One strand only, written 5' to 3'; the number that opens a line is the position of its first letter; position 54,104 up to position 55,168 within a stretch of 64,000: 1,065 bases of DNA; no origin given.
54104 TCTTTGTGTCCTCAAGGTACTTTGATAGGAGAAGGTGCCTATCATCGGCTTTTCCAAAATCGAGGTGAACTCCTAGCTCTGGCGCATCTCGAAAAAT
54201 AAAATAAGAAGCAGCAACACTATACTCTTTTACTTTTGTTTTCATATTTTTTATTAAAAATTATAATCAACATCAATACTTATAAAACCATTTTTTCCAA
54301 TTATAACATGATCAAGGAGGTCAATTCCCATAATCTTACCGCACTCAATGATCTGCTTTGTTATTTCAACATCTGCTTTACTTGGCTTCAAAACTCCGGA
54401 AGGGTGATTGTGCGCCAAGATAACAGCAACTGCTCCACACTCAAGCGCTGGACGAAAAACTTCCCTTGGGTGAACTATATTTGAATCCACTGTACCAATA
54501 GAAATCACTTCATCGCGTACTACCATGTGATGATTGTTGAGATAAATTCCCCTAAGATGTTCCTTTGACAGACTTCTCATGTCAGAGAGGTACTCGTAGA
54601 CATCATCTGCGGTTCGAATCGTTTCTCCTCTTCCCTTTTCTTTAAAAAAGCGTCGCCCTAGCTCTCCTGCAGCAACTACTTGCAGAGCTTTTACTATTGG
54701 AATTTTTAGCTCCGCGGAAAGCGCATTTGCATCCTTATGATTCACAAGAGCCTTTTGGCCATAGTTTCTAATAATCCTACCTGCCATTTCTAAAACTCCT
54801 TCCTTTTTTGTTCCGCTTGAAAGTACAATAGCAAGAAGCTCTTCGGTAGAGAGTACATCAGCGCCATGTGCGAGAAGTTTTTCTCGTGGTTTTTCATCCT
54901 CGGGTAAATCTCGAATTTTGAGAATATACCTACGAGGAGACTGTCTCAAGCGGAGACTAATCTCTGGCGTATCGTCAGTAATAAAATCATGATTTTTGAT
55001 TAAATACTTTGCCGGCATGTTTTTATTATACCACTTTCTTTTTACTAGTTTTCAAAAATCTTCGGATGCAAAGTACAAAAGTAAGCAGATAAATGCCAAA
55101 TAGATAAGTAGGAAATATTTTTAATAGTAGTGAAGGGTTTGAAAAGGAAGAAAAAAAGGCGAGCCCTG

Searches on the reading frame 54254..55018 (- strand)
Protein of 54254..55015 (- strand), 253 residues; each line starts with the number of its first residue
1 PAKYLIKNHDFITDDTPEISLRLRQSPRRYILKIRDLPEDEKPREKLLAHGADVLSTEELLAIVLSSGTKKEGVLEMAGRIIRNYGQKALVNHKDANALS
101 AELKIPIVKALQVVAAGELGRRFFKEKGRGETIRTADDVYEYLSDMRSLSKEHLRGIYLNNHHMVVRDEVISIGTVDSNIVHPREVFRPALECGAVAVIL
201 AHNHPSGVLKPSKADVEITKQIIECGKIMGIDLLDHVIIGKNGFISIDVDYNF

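Call 27: find_encoding_contigs(protein=window:54254-55015:-, flank=10000, max_places=2)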
Protein window:54254-55015:- (253 aa): no gene with exactly this product is on record in the collection.

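Call 29: search_protein_families(library=pfam, proteins=[window:54257-55018:-])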
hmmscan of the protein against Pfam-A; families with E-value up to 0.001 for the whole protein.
window:54257-55018:- (254 aa): 2 families
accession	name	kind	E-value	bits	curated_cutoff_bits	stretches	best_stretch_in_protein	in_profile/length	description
PF04002.20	RadC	-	9.2e-42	142.2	22.1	1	134-248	1-116/121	RadC-like JAB domain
PF20582.4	UPF0758_N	-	1.3e-18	67.2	27.1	1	35-93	1-59/77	UPF0758 N-terminal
